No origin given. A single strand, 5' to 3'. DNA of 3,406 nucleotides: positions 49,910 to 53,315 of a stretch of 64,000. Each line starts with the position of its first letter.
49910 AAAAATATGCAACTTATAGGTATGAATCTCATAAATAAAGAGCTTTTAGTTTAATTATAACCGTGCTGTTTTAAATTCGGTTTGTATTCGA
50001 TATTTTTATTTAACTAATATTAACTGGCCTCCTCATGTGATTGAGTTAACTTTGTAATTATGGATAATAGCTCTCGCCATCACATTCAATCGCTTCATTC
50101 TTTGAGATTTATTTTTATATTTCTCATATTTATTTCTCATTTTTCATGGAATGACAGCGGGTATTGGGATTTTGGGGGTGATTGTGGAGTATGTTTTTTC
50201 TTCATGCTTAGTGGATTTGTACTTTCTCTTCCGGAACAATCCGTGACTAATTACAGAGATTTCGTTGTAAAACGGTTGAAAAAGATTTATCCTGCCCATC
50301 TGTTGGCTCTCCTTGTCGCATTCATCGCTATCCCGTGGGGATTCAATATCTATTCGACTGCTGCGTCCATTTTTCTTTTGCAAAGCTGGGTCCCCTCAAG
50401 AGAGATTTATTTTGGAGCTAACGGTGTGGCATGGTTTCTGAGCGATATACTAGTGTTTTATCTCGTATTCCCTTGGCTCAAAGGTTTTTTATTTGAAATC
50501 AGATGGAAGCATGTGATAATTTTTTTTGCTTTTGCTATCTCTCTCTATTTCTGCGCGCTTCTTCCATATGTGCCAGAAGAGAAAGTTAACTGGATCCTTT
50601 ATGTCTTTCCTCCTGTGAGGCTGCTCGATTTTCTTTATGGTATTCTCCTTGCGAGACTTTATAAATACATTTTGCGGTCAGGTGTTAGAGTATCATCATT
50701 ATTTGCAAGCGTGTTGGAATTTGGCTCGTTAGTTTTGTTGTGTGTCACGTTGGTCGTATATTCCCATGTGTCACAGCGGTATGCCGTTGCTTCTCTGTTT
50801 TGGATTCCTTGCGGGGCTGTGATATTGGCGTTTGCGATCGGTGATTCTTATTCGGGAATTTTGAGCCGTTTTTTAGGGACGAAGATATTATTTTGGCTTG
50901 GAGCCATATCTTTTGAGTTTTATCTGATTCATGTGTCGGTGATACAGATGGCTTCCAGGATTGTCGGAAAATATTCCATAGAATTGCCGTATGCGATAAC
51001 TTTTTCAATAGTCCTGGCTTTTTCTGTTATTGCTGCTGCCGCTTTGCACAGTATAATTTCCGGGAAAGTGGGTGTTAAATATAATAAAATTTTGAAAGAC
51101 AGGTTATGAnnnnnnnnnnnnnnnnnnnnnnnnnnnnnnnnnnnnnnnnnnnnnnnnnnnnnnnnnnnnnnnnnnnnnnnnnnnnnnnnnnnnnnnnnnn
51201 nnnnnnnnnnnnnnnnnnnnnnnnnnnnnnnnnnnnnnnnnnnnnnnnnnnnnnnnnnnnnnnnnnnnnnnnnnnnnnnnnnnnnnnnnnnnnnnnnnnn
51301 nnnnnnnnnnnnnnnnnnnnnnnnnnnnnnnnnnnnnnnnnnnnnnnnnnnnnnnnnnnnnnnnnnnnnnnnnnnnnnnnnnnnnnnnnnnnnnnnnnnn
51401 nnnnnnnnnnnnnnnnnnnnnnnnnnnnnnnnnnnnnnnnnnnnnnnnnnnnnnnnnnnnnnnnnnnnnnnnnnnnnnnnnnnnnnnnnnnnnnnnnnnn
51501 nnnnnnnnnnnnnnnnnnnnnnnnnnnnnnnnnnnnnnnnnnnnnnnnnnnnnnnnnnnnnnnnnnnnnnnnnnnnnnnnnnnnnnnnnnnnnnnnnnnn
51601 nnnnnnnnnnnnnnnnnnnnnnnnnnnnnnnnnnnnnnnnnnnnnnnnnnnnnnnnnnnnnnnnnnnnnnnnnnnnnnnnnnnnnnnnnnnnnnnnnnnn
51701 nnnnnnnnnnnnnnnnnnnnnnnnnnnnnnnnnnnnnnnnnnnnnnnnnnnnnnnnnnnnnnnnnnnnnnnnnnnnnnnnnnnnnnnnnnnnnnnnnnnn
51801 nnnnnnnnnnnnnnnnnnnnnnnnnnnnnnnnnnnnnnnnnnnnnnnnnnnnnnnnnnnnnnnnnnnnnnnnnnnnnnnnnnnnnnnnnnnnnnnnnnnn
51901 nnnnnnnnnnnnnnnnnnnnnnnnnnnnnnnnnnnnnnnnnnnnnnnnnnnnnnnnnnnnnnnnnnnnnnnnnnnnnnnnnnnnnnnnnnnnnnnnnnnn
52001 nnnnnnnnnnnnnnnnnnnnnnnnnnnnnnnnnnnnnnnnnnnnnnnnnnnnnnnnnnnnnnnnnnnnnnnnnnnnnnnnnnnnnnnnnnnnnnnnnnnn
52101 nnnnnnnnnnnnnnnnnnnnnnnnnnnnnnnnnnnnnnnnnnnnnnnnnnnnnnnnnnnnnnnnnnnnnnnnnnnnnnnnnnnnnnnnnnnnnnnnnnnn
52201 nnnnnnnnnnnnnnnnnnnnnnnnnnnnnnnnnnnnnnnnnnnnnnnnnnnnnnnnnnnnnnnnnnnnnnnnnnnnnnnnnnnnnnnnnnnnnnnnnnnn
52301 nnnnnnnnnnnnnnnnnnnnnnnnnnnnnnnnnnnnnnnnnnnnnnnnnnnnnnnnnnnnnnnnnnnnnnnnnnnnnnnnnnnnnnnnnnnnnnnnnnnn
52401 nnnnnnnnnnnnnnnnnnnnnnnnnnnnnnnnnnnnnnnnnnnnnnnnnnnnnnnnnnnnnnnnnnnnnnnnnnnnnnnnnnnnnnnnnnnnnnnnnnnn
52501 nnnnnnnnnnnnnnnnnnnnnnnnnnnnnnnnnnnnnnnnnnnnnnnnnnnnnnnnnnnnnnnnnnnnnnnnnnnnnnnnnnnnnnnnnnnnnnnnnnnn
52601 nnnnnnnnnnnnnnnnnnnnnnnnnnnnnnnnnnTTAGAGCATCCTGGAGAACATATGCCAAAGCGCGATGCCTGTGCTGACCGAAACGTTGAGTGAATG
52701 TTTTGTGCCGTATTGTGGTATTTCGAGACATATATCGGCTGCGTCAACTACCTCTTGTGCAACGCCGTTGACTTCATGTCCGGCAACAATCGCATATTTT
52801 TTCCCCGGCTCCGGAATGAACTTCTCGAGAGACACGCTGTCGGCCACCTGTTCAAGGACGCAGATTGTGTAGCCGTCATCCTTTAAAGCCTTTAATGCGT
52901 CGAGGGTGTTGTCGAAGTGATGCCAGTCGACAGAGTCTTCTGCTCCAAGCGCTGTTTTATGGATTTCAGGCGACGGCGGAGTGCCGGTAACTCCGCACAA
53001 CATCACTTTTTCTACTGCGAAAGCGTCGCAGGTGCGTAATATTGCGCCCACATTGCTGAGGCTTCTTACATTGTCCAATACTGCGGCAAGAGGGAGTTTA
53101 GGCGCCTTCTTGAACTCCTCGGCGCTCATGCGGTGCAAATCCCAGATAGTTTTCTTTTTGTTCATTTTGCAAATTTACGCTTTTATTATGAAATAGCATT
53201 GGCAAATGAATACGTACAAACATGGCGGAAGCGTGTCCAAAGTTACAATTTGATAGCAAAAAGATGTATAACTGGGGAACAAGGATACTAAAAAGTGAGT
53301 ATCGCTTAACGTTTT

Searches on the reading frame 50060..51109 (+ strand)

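Call 3: search_protein_families(library=pfam, proteins=[window:50060-51109:+], max_evalue=0.01)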
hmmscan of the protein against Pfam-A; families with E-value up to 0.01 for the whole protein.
window:50060-51109:+ (349 aa): 1 family
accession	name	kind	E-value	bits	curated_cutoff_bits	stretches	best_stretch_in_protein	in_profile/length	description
PF01757.29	Acyl_transf_3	-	2.9e-26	92.8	31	1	10-329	2-324/326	Acyltransferase domain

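Call 4: search_protein_families(library=ncbifam, proteins=[window:50060-51109:+], max_evalue=0.01)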
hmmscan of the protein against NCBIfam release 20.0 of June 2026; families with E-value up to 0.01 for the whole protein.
window:50060-51109:+ (349 aa): 0 families

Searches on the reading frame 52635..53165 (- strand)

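Call 3: search_protein_families(library=pfam, proteins=[window:52635-53165:-], max_evalue=0.01)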
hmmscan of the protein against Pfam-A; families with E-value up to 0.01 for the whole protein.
window:52635-53165:- (176 aa): 1 family
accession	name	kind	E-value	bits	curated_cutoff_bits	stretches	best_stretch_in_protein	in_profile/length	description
PF00588.24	SpoU_methylase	-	3.9e-34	118.2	29.7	1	26-169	2-142/142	SpoU rRNA Methylase family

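Call 4: search_protein_families(library=ncbifam, proteins=[window:52635-53165:-], max_evalue=0.01)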
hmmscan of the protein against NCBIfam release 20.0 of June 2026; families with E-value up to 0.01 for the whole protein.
window:52635-53165:- (176 aa): 10 families
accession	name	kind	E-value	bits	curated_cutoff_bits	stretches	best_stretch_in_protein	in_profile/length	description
TIGR00186.1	rRNA_methyl_3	equivalog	3.6e-27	95.4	160.15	1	17-172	85-237/240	23S rRNA (guanosine(2251)-2'-O)-methyltransferase RlmB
NF008117.0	PRK10864.1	equivalog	9.7e-18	64.5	267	1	28-169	199-336/344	tRNA/rRNA methyltransferase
NF008295.0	PRK11081.1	equivalog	1.5e-17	64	227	1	24-169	18-159/230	tRNA (guanosine(18)-2'-O)-methyltransferase TrmH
NF008386.0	PRK11181.1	equivalog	3.8e-15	55.8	366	1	20-171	90-238/244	23S rRNA (guanosine(2251)-2'-O)-methyltransferase RlmB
NF000477.1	NshR_TsnR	equivalog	1.4e-09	37.8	425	1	29-174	120-263/266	NshR/TsnR family 23S rRNA methyltransferase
NF000035.1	nosihep_NshR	exception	7.7e-08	32.1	500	1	28-172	119-261/274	NshR family nosiheptide/thiostrepton resistance 23S rRNA methyltransferase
TIGR00050.1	rRNA_methyl_1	subfamily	3.9e-07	30.2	167.15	1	29-173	8-155/233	TrmJ/YjtD family RNA methyltransferase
TIGR00185.1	tRNA_yibK_trmL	equivalog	8.2e-06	25.8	190.6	1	36-171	12-144/154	tRNA (uridine(34)/cytosine(34)/5-carboxymethylaminomethyluridine(34)-2'-O)-methyltransferase TrmL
NF041077.1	tRNAmeth_TrmJ_Sulfolob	equivalog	2.7e-05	23.9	350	1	103-173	85-153/229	tRNA (cytidine-2'-O-)-methyltransferase TrmJ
NF007752.0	PRK10433.1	equivalog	0.0024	17.4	212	1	34-164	11-148/228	tRNA/rRNA methyltransferase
